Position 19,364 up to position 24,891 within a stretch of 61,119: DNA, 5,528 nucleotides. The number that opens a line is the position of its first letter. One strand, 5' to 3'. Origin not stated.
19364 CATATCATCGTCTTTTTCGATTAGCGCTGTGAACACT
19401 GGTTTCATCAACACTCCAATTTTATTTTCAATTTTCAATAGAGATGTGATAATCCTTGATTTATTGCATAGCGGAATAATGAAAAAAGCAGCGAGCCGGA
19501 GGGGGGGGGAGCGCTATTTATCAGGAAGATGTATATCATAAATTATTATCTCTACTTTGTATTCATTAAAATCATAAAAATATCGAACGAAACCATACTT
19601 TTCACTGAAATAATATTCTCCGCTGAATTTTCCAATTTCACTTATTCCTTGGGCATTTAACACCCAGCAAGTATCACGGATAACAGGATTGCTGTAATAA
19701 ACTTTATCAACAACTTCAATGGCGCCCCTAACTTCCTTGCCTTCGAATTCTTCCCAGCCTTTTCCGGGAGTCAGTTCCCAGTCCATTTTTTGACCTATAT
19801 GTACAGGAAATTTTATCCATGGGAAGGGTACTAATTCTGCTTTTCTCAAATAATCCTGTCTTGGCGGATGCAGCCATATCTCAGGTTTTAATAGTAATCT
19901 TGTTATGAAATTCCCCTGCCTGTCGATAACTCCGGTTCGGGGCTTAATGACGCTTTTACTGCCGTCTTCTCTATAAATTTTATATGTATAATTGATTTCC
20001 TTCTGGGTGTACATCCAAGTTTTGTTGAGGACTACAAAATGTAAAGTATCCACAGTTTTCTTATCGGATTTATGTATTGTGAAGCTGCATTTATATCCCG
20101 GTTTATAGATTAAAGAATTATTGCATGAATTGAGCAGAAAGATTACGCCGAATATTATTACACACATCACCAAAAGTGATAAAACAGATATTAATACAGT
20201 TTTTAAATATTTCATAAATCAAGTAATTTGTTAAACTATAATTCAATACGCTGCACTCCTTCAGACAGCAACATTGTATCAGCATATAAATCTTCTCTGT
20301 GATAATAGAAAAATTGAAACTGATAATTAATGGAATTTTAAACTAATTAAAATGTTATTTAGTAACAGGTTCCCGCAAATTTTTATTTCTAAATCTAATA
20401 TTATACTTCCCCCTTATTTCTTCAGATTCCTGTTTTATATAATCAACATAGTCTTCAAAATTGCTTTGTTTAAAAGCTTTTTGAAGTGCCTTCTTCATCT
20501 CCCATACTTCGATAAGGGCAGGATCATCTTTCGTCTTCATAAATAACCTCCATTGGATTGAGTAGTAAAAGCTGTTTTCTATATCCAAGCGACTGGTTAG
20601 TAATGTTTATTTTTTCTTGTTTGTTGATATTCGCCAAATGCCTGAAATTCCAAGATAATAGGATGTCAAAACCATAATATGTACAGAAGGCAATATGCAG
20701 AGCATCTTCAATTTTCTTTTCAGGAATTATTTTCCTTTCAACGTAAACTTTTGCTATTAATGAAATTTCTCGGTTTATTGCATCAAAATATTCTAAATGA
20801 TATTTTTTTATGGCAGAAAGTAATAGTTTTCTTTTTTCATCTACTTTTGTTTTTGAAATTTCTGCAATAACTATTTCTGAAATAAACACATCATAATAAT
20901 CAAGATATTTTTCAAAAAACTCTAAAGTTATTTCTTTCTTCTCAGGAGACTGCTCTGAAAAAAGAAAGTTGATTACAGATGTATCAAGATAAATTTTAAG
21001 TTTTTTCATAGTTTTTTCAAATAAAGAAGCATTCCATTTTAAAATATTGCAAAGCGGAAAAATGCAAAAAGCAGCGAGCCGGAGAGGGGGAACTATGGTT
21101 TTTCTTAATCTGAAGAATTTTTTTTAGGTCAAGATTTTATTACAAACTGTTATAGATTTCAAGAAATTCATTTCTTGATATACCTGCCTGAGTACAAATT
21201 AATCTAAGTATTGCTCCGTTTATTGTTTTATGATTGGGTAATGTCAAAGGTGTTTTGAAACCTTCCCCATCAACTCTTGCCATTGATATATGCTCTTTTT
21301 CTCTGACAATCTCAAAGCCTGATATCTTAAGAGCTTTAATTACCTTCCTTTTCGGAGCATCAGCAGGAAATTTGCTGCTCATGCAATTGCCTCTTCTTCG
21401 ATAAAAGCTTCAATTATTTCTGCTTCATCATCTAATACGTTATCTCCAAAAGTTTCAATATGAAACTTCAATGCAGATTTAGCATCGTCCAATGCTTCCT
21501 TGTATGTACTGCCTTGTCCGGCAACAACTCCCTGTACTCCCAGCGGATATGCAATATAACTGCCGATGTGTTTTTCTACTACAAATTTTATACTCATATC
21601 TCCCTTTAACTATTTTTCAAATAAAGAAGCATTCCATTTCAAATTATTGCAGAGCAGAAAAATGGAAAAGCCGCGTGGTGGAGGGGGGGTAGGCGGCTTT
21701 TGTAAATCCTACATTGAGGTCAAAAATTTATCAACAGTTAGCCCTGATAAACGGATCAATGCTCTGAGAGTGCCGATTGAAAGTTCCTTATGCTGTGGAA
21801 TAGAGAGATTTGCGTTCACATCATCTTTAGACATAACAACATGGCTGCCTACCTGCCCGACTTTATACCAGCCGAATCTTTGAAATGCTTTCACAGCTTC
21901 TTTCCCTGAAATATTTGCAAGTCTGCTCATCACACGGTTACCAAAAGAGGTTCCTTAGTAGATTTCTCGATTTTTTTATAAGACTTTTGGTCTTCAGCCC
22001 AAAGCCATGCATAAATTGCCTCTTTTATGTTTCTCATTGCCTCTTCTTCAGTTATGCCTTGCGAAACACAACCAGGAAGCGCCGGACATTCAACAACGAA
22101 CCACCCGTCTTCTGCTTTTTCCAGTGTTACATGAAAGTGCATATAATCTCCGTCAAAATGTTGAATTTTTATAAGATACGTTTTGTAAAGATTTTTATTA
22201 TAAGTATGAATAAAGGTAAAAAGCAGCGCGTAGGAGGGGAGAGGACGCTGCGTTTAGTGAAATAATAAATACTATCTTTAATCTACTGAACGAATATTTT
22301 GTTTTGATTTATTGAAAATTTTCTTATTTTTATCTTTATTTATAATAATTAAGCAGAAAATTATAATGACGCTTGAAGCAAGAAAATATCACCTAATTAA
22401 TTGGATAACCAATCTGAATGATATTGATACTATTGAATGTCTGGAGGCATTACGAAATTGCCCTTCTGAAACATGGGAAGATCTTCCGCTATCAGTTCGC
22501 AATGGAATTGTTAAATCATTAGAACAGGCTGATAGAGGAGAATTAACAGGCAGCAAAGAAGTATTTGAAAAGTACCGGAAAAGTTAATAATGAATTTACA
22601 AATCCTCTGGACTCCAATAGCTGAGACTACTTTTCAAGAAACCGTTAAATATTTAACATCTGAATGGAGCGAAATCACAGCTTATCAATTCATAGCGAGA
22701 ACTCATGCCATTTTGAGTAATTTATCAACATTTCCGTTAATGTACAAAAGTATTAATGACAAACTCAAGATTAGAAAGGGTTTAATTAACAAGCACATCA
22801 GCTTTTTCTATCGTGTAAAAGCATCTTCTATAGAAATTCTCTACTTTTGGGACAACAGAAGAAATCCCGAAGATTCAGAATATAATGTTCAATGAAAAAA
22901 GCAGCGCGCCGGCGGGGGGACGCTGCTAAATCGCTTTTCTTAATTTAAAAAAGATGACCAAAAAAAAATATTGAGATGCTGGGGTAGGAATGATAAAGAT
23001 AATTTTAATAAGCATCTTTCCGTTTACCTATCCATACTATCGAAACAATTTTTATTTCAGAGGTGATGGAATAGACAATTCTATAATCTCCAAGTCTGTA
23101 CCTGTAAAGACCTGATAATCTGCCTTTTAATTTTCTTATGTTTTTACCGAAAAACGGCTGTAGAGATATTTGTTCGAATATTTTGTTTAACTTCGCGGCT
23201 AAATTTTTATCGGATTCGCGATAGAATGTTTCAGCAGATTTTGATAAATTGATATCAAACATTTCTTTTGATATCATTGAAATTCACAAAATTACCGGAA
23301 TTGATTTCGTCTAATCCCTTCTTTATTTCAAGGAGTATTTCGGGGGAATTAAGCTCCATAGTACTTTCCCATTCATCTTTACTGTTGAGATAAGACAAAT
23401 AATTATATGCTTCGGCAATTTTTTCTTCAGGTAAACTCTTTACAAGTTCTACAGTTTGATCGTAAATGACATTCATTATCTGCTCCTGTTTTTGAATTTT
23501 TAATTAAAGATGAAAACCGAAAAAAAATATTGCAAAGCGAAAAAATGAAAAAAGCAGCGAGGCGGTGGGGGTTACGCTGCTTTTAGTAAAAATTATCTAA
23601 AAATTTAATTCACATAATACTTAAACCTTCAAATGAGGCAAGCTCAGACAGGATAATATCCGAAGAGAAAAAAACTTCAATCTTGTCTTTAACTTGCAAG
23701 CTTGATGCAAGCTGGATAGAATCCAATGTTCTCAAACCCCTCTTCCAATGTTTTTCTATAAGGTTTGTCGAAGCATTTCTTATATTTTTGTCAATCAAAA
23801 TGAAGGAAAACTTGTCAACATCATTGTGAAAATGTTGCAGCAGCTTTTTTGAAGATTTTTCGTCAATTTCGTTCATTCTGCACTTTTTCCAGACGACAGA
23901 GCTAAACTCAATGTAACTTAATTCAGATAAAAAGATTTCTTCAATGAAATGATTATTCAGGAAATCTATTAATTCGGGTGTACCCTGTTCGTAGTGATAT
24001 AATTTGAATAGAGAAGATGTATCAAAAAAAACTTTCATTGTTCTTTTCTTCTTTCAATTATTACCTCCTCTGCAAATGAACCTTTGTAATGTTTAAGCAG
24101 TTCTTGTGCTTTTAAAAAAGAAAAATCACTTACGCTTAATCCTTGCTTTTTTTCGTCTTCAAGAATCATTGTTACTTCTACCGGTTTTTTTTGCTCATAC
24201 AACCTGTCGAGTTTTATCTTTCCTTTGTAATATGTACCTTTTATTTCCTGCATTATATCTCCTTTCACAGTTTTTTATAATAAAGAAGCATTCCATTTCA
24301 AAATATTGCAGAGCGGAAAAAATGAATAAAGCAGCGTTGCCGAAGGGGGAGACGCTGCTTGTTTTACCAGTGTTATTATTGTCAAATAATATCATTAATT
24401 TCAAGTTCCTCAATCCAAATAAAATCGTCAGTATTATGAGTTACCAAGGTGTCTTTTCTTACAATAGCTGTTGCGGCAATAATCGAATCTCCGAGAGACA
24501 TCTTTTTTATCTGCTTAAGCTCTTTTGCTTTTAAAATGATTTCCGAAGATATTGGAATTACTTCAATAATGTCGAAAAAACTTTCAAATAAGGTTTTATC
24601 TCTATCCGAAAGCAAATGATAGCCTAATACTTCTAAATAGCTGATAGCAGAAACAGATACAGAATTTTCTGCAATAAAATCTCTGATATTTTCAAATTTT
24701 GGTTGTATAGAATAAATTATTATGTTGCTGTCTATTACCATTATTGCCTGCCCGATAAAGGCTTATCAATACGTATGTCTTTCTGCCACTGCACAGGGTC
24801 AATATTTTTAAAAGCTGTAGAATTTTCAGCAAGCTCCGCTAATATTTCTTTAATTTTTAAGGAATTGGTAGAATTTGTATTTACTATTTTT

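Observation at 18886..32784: Integron-like cassette array: 16 toxin-antitoxin modules plus other small cassettes, each bounded by one of two conserved repeat families, with no recombinase in the window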

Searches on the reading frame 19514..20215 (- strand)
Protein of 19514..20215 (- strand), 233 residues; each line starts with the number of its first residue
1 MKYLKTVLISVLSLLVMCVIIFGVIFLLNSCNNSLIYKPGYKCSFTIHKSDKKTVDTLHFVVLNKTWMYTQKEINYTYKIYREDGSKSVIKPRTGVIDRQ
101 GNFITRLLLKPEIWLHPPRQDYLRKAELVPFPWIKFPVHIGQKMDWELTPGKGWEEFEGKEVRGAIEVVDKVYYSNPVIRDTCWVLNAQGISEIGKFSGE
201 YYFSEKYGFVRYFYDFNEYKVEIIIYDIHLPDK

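Call 10: search_protein_families(library=pfam, max_evalue=0.01, proteins=[window:19514-20215:-])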
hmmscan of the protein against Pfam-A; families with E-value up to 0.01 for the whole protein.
window:19514-20215:- (233 aa): 0 families

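Call 99: search_protein_families(library=padloc, max_evalue=0.001, proteins=[window:19514-20215:-])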
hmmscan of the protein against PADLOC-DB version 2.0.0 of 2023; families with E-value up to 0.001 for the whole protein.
window:19514-20215:- (233 aa): 0 families

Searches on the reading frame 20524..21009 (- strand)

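Call 10: search_protein_families(library=pfam, max_evalue=0.01, proteins=[window:20524-21009:-])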
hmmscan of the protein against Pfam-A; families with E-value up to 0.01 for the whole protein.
window:20524-21009:- (161 aa): 1 family
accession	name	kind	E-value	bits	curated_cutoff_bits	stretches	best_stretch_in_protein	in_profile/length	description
PF01850.27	PIN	-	2.5e-09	38.2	23.6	1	6-119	1-109/120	PIN domain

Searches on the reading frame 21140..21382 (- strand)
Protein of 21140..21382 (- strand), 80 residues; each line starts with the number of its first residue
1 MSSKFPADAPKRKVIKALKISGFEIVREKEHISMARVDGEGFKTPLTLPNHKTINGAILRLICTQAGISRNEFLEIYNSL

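Call 10: search_protein_families(library=pfam, max_evalue=0.01, proteins=[window:21140-21382:-])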
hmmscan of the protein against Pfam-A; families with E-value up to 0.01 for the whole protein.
window:21140-21382:- (80 aa): 1 family
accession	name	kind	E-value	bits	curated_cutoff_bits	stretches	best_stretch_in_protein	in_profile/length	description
PF07927.17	HicA_toxin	-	4.2e-08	33.6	27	1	12-68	2-58/58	HicA toxin of bacterial toxin-antitoxin,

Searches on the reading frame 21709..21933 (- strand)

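Call 9: search_protein_families(library=pfam, max_evalue=0.01, proteins=[window:21709-21933:-])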
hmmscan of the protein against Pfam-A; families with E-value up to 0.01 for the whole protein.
window:21709-21933:- (74 aa): 1 family
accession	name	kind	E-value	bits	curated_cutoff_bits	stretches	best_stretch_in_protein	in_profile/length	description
PF07927.17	HicA_toxin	-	1.5e-15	57.5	27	1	10-65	1-58/58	HicA toxin of bacterial toxin-antitoxin,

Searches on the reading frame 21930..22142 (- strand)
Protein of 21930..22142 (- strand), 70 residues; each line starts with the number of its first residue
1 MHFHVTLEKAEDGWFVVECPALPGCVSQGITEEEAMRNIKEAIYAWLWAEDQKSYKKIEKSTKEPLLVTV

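Call 9: search_protein_families(library=pfam, max_evalue=0.01, proteins=[window:21930-22142:-])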
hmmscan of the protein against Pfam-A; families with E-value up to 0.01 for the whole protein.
window:21930-22142:- (70 aa): 2 families
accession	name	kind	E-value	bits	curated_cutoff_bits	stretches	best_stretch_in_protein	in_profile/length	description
PF15919.11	HicB_lk_antitox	-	8.9e-09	36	27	1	3-52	1-52/123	HicB_like antitoxin of bacterial toxin-antitoxin system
PF21748.3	UPF0150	-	5.2e-06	26.7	27.3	1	7-49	12-55/64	UPF0150-like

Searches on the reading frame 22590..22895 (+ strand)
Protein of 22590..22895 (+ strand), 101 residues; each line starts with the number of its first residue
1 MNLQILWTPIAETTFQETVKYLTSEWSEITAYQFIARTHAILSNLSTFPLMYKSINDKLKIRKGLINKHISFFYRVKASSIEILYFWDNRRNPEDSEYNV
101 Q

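Call 9: search_protein_families(library=pfam, max_evalue=0.01, proteins=[window:22590-22895:+])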
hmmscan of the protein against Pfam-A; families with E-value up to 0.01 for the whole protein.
window:22590-22895:+ (101 aa): 1 family
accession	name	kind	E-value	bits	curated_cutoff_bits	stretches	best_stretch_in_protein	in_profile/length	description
PF05016.21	ParE_toxin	-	4.4e-06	27.6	23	1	5-92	1-88/89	ParE toxin of type II toxin-antitoxin system, parDE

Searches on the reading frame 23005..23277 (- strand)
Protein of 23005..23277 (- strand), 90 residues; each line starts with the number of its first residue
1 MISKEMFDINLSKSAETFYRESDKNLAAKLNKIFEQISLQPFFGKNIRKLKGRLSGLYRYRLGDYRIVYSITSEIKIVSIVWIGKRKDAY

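Call 9: search_protein_families(library=pfam, max_evalue=0.01, proteins=[window:23005-23277:-])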
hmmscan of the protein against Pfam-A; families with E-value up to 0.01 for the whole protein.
window:23005-23277:- (90 aa): 4 families
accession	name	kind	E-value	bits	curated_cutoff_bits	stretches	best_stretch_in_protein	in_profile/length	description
PF05016.21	ParE_toxin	-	5.2e-10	40.2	23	1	23-90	25-89/89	ParE toxin of type II toxin-antitoxin system, parDE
PF06769.20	YoeB_toxin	-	1.8e-06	28.3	27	1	17-79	10-75/80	YoeB-like toxin of bacterial type II toxin-antitoxin system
PF15781.12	ParE-like_toxin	-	0.0042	17.5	28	1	14-90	6-83/87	ParE-like toxin of type II bacterial toxin-antitoxin system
PF11663.14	Toxin_YhaV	-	0.0096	16.4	35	0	17-85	28-100/138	Toxin with endonuclease activity, of toxin-antitoxin system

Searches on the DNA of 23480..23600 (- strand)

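Call 89: search_dna_similar(query=window:23480-23600:-, collection=plasmids, mode=distant, max_evalue=0.01, max_rows=10)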
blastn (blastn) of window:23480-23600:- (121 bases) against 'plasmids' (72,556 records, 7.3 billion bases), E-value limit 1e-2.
No match.

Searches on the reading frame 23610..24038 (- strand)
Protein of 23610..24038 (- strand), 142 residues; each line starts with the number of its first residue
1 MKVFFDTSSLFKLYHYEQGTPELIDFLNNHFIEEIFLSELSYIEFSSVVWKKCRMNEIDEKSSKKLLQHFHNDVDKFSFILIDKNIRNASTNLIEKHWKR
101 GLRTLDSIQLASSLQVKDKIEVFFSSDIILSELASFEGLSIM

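Call 9: search_protein_families(library=pfam, max_evalue=0.01, proteins=[window:23610-24038:-])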
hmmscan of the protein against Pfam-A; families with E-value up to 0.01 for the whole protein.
window:23610-24038:- (142 aa): 2 families
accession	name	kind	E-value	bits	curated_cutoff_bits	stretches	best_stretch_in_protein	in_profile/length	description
PF01850.27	PIN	-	5e-07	30.8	23.6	1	3-133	1-117/120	PIN domain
PF18476.7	PIN_8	-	0.00083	19.8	26.1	1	3-131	2-132/227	PIN like domain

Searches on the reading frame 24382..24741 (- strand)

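Call 9: search_protein_families(library=pfam, max_evalue=0.01, proteins=[window:24382-24741:-])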
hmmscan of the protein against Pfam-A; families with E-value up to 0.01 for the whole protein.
window:24382-24741:- (119 aa): 1 family
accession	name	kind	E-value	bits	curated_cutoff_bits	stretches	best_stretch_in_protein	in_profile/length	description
PF01850.27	PIN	-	9.6e-13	49.2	23.6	1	1-105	1-113/120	PIN domain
